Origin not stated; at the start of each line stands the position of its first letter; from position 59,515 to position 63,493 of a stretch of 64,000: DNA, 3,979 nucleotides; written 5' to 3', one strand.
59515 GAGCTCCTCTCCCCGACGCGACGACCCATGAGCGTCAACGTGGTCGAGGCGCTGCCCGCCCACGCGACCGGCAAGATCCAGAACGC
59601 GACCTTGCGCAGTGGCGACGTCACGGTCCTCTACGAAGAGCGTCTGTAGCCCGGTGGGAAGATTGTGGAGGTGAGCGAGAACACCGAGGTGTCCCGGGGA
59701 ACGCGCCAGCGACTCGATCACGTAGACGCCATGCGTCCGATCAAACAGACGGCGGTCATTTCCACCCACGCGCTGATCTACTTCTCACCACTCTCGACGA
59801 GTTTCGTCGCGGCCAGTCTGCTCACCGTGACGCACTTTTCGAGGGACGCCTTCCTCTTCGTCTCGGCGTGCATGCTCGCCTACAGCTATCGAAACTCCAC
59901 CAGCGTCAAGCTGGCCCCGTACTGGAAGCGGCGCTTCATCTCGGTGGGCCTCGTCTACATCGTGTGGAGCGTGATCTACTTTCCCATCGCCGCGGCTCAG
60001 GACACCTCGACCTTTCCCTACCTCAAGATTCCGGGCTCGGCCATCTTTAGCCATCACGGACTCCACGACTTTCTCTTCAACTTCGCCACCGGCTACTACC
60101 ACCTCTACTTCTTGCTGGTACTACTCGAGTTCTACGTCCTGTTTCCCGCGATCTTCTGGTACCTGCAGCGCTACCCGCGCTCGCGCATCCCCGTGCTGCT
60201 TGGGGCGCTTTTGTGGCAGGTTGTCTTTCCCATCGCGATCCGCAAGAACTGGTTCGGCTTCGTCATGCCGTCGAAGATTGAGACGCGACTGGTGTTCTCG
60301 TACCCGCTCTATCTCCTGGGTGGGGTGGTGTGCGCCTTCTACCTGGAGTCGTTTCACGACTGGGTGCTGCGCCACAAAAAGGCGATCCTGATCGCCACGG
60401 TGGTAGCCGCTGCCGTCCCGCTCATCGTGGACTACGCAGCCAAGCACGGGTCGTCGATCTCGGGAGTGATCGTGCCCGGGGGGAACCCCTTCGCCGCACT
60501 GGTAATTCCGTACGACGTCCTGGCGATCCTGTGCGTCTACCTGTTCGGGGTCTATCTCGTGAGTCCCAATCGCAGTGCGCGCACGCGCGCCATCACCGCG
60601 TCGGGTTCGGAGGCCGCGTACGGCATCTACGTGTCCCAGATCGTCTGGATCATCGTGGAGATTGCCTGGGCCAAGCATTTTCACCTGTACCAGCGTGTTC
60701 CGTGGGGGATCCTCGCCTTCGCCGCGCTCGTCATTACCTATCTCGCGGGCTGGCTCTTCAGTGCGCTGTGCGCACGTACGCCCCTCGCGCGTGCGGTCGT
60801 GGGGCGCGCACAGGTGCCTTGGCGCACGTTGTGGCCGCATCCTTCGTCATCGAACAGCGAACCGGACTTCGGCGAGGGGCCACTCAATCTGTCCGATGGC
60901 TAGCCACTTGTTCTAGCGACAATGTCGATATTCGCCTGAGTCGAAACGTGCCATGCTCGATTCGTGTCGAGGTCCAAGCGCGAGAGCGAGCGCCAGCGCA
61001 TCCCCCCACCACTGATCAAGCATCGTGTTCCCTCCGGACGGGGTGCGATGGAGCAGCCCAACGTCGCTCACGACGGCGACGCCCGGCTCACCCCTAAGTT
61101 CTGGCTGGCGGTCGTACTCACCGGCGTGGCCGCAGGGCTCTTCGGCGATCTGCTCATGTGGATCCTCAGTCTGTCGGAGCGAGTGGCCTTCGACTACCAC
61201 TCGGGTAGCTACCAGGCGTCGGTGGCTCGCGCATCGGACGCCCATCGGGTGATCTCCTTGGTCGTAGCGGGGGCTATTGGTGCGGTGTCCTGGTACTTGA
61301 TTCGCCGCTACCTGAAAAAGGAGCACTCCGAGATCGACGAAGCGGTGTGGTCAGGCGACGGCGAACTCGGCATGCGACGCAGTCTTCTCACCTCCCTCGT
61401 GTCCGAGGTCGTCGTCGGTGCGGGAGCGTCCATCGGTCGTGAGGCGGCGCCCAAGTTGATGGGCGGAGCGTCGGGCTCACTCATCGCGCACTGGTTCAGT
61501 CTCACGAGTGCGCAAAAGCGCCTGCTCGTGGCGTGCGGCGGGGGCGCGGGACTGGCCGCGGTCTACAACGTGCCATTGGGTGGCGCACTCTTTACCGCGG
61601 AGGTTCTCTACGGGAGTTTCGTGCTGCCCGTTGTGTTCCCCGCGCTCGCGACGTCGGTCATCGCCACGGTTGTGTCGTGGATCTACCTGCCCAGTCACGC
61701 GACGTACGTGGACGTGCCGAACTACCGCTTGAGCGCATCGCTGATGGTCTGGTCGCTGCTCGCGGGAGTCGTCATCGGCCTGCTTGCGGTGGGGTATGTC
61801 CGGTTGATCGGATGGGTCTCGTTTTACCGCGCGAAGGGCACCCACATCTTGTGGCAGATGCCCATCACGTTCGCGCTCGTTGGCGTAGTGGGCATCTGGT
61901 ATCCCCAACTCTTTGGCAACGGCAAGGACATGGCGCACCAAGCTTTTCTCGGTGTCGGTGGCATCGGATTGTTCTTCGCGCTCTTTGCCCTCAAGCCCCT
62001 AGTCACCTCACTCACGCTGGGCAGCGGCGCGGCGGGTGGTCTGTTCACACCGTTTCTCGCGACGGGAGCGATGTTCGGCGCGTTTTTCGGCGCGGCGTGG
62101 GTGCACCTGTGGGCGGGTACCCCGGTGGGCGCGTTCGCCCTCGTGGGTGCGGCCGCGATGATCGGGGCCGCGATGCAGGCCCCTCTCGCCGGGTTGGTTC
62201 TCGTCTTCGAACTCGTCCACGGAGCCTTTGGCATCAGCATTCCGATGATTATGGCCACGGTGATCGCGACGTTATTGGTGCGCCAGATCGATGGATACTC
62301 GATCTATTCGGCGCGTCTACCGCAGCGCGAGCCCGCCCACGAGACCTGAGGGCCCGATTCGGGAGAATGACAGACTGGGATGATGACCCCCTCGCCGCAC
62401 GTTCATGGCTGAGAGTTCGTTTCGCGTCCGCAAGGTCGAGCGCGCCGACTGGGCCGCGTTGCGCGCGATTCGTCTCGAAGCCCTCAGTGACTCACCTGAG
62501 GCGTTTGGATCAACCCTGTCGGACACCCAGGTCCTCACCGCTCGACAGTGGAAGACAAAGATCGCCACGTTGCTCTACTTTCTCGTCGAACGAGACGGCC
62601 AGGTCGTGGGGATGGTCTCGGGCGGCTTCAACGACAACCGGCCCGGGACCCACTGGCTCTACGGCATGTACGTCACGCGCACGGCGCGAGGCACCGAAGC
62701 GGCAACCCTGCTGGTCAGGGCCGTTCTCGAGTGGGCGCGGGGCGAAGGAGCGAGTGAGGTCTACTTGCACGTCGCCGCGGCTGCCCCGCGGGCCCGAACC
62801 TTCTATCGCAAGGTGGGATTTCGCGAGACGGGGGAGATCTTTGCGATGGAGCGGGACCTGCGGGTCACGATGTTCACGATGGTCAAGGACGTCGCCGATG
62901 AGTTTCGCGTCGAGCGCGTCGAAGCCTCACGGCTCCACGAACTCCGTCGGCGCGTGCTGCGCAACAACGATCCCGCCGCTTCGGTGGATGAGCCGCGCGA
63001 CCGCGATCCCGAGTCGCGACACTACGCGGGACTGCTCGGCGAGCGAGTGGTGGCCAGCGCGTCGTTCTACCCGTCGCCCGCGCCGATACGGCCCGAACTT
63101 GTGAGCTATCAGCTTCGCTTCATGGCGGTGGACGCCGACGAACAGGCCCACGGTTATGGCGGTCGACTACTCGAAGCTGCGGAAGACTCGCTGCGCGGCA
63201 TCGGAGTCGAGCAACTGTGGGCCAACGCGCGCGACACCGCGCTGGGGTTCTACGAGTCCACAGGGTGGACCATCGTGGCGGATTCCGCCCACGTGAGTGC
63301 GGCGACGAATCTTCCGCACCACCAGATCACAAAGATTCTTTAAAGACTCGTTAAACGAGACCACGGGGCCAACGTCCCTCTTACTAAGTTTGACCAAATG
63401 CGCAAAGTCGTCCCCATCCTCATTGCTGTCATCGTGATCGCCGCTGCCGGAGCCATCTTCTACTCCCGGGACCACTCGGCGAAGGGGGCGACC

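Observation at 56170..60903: Uncharacterised ComA (phosphosulfolactate synthase) - VOC - adenylating enzyme - AT3 acyltransferase cluster, divergent from a histidine phosphatase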

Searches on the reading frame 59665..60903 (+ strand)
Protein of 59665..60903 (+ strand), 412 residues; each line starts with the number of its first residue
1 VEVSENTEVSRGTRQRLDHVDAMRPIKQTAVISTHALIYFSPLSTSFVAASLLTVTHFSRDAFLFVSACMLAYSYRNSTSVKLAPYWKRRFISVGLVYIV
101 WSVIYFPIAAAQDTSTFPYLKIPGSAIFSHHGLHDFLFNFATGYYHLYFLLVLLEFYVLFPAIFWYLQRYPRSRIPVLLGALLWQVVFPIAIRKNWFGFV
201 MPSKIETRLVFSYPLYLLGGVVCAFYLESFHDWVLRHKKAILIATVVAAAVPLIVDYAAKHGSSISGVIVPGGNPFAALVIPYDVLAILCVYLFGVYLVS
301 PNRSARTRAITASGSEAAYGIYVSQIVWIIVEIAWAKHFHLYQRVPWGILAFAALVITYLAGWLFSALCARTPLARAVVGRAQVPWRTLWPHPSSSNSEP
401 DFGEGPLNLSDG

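Call 3: search_protein_families(library=pfam, proteins=[window:59665-60903:+], max_evalue=0.01)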
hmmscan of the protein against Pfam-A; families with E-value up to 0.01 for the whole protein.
window:59665-60903:+ (412 aa): 1 family
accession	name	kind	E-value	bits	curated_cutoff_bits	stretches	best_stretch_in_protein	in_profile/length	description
PF01757.29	Acyl_transf_3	-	1.3e-22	80.8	31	1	21-365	5-324/326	Acyltransferase domain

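Call 4: search_protein_families(library=ncbifam, proteins=[window:59665-60903:+], max_evalue=0.01)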
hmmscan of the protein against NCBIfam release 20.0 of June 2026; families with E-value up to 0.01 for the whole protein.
window:59665-60903:+ (412 aa): 0 families

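Call 38: search_solved_structures(query=window:59665-60903:+, max_evalue=1)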
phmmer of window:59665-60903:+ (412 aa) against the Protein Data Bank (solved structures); distinct sequences matched with E-value up to 1: 0.

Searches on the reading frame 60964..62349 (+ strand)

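Call 3: search_protein_families(library=pfam, proteins=[window:60964-62349:+], max_evalue=0.01)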
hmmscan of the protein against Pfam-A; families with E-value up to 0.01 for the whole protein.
window:60964-62349:+ (461 aa): 1 family
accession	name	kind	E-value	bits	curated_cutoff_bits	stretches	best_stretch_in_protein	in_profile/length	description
PF00654.25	Voltage_CLC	-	3e-76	257.3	24.8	1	106-439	2-345/346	Voltage gated chloride channel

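Call 4: search_protein_families(library=ncbifam, proteins=[window:60964-62349:+], max_evalue=0.01)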
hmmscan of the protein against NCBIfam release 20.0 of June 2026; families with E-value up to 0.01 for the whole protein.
window:60964-62349:+ (461 aa): 3 families
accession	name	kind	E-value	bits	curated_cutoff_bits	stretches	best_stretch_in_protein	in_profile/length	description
NF002505.0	PRK01862.1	equivalog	4.4e-55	187.4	482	1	49-455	27-435/577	ClcB-like voltage-gated chloride channel protein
NF003640.0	PRK05277.1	equivalog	1.1e-42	146.3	350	1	51-452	42-447/471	H(+)/Cl(-) exchange transporter ClcA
NF002437.0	PRK01610.1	equivalog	5.6e-38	131.1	425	1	72-451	41-424/429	voltage-gated ClC-type chloride channel ClcB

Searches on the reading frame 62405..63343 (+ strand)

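Call 3: search_protein_families(library=pfam, proteins=[window:62405-63343:+], max_evalue=0.01)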
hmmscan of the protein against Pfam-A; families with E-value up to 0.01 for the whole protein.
window:62405-63343:+ (312 aa): 9 families
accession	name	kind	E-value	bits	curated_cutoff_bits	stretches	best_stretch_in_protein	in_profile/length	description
PF00583.31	Acetyltransf_1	-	7e-31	107.4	20.7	2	44-139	22-116/116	Acetyltransferase (GNAT) family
PF13508.13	Acetyltransf_7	-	5.6e-21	75.2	27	2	58-141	5-84/84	Acetyltransferase (GNAT) domain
PF13673.13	Acetyltransf_10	-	2.5e-18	66.7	23.6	2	42-147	15-115/128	Acetyltransferase (GNAT) domain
PF13302.13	Acetyltransf_3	-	1.3e-07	32.9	25.4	1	8-140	4-138/138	Acetyltransferase (GNAT) domain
PF13527.13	Acetyltransf_9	-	1.4e-07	31.9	25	0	8-140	2-125/127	Acetyltransferase (GNAT) domain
PF08445.16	FR47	-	1.9e-06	28.2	22.1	1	84-142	23-80/86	FR47-like protein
PF24553.2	Rv0428c_C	-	4e-06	27.1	27.2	1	83-141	158-217/224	Probable histone acetyltransferase Rv0428c C-terminal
PF13420.13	Acetyltransf_4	-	0.00034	21.1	24.3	1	9-143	2-138/155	Acetyltransferase (GNAT) domain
PF14542.12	Acetyltransf_CG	-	0.0021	18.6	30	0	67-116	11-58/80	GCN5-related N-acetyl-transferase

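Call 4: search_protein_families(library=ncbifam, proteins=[window:62405-63343:+], max_evalue=0.01)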
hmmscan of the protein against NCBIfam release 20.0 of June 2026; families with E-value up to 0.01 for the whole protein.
window:62405-63343:+ (312 aa): 25 families
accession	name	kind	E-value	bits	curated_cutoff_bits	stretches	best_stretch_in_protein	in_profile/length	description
NF002959.0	PRK03624.1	equivalog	4.9e-14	52.3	124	1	51-145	44-135/147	GNAT family acetyltransferase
TIGR01575.1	rimI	equivalog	7.3e-13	48.8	86.4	2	56-143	32-116/132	ribosomal protein S18-alanine N-acetyltransferase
NF040501.1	resist_ArsN2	equivalog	1e-09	38.1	125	2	59-141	27-103/133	arsenic resistance N-acetyltransferase ArsN2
NF049894.1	CG3035_N_ac_Glu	equivalog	9.4e-09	34.9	280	1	47-141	196-291/300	N-acetylglutamate synthase, CG3035 family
NF043067.1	AAC_6p_group_E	equivalog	3e-08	33.6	140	1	63-151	45-139/140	aminoglycoside 6'-N-acetyltransferase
TIGR03448.1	mycothiol_MshD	equivalog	8.3e-06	25.3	163.1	1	17-141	163-287/294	mycothiol synthase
NF040503.1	resist_ArsN1a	equivalog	1.2e-05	25.1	170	1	8-143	1-137/159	arsinothricin resistance N-acetyltransferase ArsN1 family A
TIGR03103.1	trio_acet_GNAT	equivalog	2.8e-05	22.8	569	1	54-151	121-223/547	N-acetylglutaminylglutamine synthetase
NF007025.1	PRK09491.1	equivalog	3.3e-05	23.9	173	0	239-288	67-119/145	ribosomal protein S18-alanine N-acetyltransferase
NF033374.6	AAC_6p_Id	exception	3.8e-05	23.8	320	1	82-146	76-140/149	aminoglycoside N-acetyltransferase AAC(6')-Id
NF040504.1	resist_ArsN1b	equivalog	0.00013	21.8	210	1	8-144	1-138/159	arsinothricin resistance N-acetyltransferase ArsN1 family B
NF007807.0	PRK10514.1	equivalog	0.00016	21.6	134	0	239-296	75-130/147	acetyltransferase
NF000224.3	AAC_6p_Acine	exception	0.00033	20.7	225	1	83-148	76-141/146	AAC(6')-Ighjkrstuvwx family aminoglycoside N-acetyltransferase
NF000225.3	AAC_6p_Strep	exception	0.00039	20.4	250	1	49-156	33-141/156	aminoglycoside 6'-N-acetyltransferase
NF000158.2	AAC_6p_Il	exception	0.00048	20.1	270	1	4-141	3-141/152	aminoglycoside N-acetyltransferase AAC(6')-Il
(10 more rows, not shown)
